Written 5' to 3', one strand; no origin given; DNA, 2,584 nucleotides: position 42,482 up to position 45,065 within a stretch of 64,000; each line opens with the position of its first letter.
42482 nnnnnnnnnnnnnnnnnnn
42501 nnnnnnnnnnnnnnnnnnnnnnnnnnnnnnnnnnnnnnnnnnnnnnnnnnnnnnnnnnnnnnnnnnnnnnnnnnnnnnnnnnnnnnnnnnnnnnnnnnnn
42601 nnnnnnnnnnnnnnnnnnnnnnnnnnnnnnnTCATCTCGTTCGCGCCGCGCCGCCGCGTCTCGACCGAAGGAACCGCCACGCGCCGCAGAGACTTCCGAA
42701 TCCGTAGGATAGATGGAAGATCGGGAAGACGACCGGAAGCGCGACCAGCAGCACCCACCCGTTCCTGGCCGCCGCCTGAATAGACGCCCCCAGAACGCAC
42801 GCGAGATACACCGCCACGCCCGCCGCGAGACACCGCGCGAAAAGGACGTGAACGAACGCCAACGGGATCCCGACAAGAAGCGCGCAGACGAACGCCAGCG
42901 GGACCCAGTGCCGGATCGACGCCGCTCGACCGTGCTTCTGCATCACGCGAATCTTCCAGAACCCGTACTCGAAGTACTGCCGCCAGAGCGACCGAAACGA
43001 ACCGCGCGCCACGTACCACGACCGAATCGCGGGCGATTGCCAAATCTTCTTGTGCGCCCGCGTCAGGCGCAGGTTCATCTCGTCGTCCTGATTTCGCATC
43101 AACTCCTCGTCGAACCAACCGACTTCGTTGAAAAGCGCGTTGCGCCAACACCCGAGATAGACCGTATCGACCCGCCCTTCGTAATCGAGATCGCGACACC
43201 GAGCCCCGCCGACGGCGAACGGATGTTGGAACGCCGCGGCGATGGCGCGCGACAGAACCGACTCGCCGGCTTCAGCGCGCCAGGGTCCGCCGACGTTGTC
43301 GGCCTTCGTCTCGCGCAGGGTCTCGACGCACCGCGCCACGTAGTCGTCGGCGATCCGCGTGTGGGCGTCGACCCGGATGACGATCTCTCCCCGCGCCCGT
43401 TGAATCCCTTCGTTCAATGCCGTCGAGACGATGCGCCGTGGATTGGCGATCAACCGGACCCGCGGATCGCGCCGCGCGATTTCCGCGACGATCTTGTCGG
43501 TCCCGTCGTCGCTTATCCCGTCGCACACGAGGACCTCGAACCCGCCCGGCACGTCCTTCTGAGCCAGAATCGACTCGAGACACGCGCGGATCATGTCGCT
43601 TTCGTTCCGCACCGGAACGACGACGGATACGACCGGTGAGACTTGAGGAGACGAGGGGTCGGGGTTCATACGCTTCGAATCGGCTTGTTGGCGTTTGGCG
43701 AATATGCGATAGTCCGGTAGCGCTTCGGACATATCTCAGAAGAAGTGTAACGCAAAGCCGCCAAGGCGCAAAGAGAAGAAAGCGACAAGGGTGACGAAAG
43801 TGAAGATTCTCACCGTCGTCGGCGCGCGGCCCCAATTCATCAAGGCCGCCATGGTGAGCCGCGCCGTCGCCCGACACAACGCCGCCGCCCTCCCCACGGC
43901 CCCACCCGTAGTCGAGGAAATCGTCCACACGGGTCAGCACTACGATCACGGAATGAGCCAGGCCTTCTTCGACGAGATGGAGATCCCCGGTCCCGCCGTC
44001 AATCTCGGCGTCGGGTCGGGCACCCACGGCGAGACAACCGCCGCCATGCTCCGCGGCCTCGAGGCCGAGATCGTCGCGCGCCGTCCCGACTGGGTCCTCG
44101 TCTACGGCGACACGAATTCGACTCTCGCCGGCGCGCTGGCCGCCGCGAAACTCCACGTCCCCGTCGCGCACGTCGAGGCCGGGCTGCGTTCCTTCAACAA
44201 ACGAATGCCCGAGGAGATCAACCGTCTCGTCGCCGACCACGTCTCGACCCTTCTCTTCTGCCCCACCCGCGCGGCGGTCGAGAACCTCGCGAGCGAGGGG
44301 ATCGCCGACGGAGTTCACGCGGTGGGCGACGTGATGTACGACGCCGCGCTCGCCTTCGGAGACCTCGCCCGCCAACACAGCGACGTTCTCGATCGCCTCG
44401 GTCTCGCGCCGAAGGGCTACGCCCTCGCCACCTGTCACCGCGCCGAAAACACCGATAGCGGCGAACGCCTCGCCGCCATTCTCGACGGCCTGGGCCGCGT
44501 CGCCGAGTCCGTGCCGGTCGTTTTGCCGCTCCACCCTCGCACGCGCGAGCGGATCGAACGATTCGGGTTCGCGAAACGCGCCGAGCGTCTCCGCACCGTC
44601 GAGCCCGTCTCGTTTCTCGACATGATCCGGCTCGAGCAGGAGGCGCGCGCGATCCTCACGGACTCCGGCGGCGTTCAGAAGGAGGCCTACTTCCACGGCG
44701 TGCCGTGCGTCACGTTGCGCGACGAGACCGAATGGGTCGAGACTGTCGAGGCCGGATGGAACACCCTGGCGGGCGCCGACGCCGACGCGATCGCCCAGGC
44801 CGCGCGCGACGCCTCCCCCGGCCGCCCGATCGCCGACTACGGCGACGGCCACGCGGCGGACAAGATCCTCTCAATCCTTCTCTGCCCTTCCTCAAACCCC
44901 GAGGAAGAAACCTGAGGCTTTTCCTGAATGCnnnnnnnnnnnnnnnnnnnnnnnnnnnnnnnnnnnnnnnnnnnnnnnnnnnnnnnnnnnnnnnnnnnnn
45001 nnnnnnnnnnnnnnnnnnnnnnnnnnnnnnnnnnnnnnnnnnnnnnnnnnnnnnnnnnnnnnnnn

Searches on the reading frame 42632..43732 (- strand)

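Call 8: search_protein_families(library=pfam, proteins=[window:42632-43732:-], max_evalue=0.001)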
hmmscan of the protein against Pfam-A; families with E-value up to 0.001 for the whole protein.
window:42632-43732:- (366 aa): 4 families
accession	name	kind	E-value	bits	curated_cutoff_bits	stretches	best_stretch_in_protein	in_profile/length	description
PF00535.33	Glycos_transf_2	-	3.8e-27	95.7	23.3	1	36-159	1-123/168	Glycosyl transferase family 2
PF13641.12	Glyco_tranf_2_3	-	2.5e-13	51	27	1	34-237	2-208/230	Glycosyltransferase like family 2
PF10111.15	Glyco_tranf_2_2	-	0.00019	21.5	27.3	0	36-137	1-104/276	Glycosyltransferase like family 2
PF13506.12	Glyco_transf_21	-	0.00092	19.2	21.7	0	105-253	21-169/174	Glycosyl transferase family 21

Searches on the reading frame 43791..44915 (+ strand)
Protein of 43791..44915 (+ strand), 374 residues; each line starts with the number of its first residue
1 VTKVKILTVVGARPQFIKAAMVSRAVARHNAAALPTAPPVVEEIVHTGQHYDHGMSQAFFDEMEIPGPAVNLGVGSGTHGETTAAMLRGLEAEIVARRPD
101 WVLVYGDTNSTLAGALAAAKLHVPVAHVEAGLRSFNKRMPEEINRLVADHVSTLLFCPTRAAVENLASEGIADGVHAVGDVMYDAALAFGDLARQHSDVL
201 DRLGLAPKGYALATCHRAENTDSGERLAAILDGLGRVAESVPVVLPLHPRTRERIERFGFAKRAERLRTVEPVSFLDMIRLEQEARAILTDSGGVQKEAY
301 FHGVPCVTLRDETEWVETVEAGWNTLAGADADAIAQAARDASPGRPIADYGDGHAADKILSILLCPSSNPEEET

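Call 8: search_protein_families(library=pfam, proteins=[window:43791-44915:+], max_evalue=0.001)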
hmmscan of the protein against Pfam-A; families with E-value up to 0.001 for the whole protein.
window:43791-44915:+ (374 aa): 1 family
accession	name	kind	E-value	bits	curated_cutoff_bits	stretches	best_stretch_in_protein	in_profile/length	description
PF02350.25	Epimerase_2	-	5.9e-105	351.4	30.6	1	38-363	7-346/347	UDP-N-acetylglucosamine 2-epimerase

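Call 50: search_protein_families(library=ncbifam, proteins=[window:43791-44915:+], max_evalue=0.00001)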
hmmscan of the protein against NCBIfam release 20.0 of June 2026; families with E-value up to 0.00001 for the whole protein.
window:43791-44915:+ (374 aa): 2 families
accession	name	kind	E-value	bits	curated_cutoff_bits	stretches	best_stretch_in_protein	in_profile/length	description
TIGR00236.1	wecB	equivalog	3.7e-92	309.3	210.15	1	4-364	1-363/366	non-hydrolyzing UDP-N-acetylglucosamine 2-epimerase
TIGR03568.1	NeuC_NnaA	equivalog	1.7e-12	46.9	235.9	1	5-309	2-306/365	UDP-N-acetylglucosamine 2-epimerase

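Call 51: search_solved_structures(query=window:43791-44915:+, max_evalue=1e-30)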
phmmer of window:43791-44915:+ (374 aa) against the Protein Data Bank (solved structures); distinct sequences matched with E-value up to 1e-30: 23.
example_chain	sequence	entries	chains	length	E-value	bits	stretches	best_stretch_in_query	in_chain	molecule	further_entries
8sxv_A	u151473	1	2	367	2.2e-134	451.4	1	4-362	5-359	UDP-2,3-diacetamido-2,3-dideoxy-glucuronic acid-2-epimerase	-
8sxy_A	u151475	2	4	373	2.4e-134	451.3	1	4-363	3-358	UDP-2,3-diacetamido-2,3-dideoxy-glucuronic acid-2-epimerase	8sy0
8sxw_A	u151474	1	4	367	1e-133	449.2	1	4-362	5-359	UDP-2,3-diacetamido-2,3-dideoxy-glucuronic acid-2-epimerase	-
8sy9_A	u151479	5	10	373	1.1e-133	449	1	4-363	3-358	UDP-2,3-diacetamido-2,3-dideoxy-glucuronic acid-2-epimerase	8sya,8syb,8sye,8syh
8syd_A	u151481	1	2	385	1.2e-133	448.9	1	4-362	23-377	UDP-2,3-diacetamido-2,3-dideoxy-glucuronic acid-2-epimerase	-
4neq_A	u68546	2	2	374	2.6e-83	283.4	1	5-363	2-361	UDP-N-acetylglucosamine 2-epimerase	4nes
4hwg_A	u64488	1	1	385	3.5e-52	181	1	4-341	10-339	UDP-N-acetylglucosamine 2-epimerase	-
7ya2_A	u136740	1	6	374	9.7e-51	176.2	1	1-362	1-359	Capsular polysaccharide synthesis enzyme CapG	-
1o6c_A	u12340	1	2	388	2.6e-41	145.2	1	1-364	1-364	UDP-N-acetylglucosamine 2-epimerase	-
4fkz_A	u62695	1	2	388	2.6e-41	145.2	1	1-364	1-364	UDP-N-acetylglucosamine 2-epimerase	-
5enz_A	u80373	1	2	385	4.8e-41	144.4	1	5-360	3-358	UDP-GlcNAc 2-epimerase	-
3ot5_A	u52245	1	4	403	9.9e-41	143.3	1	1-363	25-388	UDP-N-acetylglucosamine 2-epimerase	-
1f6d_A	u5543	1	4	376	5.1e-39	137.7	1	5-363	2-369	UDP-N-ACETYLGLUCOSAMINE 2-EPIMERASE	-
1vgv_A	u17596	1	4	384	5.4e-39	137.6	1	5-363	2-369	UDP-N-acetylglucosamine 2-epimerase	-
9cm8_A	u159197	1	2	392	2.9e-38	135.2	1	1-365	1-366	UDP-N-acetylglucosamine 2-epimerase (non-hydrolyzing)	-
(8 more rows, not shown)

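Call 54: search_solved_structures(query=window:43791-44915:+, max_evalue=1e-100, show_alignments=2)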
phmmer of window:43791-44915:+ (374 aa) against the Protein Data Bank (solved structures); distinct sequences matched with E-value up to 1e-100: 5.
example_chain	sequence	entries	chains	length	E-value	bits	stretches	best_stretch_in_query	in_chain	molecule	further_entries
8sxv_A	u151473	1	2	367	2.2e-134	451.4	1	4-362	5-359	UDP-2,3-diacetamido-2,3-dideoxy-glucuronic acid-2-epimerase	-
8sxy_A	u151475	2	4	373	2.4e-134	451.3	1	4-363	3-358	UDP-2,3-diacetamido-2,3-dideoxy-glucuronic acid-2-epimerase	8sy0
8sxw_A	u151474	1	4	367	1e-133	449.2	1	4-362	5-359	UDP-2,3-diacetamido-2,3-dideoxy-glucuronic acid-2-epimerase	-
8sy9_A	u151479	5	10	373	1.1e-133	449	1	4-363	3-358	UDP-2,3-diacetamido-2,3-dideoxy-glucuronic acid-2-epimerase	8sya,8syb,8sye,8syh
8syd_A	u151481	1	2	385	1.2e-133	448.9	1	4-362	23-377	UDP-2,3-diacetamido-2,3-dideoxy-glucuronic acid-2-epimerase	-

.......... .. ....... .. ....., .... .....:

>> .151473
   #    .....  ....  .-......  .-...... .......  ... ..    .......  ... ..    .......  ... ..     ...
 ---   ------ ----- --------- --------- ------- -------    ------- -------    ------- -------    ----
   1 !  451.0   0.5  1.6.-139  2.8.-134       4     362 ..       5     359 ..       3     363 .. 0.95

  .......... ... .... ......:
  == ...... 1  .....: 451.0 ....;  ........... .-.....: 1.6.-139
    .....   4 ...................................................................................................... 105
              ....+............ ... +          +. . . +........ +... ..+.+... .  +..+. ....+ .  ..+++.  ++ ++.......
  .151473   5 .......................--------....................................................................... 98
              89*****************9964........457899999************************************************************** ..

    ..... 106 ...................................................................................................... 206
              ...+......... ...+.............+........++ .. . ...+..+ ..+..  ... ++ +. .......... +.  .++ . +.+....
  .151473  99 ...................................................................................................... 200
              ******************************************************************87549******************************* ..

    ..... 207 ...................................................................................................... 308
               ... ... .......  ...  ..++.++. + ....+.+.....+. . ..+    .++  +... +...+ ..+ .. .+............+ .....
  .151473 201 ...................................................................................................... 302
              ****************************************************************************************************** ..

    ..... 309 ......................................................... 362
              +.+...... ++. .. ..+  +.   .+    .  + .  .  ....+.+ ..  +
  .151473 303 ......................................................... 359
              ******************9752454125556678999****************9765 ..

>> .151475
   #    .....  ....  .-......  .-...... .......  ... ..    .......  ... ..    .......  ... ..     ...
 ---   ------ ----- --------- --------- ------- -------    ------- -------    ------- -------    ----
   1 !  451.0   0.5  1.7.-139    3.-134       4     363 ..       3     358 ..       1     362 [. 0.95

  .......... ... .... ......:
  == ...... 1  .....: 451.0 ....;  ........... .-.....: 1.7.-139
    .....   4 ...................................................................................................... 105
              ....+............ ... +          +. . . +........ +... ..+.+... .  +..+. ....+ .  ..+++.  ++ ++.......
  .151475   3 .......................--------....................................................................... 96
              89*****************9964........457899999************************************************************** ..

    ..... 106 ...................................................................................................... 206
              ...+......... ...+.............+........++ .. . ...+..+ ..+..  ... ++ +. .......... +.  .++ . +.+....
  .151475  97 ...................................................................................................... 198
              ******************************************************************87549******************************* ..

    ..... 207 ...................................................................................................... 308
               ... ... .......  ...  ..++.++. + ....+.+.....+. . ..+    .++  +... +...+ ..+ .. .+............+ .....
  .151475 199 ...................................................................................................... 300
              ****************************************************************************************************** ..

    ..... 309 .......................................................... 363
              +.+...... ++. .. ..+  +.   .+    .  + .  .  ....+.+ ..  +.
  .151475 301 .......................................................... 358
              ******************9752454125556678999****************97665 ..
